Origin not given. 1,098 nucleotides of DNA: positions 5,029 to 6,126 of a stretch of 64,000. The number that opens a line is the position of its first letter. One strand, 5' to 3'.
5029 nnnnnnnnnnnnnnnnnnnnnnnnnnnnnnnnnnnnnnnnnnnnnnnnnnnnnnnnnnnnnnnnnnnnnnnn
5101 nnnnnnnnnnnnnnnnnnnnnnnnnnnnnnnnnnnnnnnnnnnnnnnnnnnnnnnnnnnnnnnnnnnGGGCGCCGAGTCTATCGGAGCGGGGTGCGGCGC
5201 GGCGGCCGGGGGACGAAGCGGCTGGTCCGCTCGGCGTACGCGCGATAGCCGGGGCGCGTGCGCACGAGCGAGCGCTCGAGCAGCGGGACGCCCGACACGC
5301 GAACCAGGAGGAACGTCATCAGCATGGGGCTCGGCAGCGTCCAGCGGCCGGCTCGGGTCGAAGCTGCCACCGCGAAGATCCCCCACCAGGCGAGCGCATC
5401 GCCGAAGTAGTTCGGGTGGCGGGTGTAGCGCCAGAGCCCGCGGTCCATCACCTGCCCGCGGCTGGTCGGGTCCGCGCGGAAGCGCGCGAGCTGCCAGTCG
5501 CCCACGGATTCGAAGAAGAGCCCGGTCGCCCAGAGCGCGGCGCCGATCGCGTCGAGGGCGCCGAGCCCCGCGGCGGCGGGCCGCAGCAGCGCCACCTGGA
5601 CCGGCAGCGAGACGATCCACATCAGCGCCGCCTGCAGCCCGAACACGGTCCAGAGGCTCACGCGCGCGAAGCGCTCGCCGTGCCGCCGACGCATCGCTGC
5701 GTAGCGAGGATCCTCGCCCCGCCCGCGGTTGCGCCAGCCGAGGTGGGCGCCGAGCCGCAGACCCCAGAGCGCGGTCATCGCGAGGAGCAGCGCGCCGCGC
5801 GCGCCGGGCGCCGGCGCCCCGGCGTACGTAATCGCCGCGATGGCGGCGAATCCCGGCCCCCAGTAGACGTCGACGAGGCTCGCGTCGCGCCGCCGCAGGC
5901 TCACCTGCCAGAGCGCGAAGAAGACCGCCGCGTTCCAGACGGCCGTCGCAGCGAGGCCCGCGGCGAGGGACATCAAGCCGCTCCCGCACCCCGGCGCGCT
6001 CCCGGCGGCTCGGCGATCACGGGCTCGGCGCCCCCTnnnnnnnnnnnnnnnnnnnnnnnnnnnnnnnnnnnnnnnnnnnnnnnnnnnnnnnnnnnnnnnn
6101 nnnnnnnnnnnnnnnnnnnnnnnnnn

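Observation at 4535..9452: B12-type CarH photoreceptor locus: carH-DUF1295-yhhN divergent from phr-ybgA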

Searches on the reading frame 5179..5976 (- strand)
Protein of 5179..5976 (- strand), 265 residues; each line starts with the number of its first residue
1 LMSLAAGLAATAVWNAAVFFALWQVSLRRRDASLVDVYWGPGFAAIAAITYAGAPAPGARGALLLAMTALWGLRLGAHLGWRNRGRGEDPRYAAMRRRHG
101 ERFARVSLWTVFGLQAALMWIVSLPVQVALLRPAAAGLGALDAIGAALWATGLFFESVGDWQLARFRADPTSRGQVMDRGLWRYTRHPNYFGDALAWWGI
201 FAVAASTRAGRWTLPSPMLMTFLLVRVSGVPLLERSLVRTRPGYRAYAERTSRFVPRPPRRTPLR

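Call 5: search_protein_families(library=pfam, proteins=[window:5179-5976:-], max_evalue=0.01)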
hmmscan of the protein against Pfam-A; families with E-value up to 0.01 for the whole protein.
window:5179-5976:- (265 aa): 4 families
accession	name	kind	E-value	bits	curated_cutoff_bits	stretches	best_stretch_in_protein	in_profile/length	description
PF06966.17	DUF1295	-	2.7e-75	253.3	20.4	1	22-251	1-235/235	Protein of unknown function (DUF1295)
PF02544.21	Steroid_dh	-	1.6e-06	28.6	22.6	1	143-214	43-114/150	3-oxo-5-alpha-steroid 4-dehydrogenase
PF04191.18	PEMT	-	0.00013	22.8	25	1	144-222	5-88/105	Phospholipid methyltransferase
PF04140.19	ICMT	-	0.00099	19.9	24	1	173-193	32-52/95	Isoprenylcysteine carboxyl methyltransferase (ICMT) family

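Call 7: search_protein_families(library=ncbifam, proteins=[window:5179-5976:-], max_evalue=0.01)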
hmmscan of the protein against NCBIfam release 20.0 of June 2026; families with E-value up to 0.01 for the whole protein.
window:5179-5976:- (265 aa): 0 families
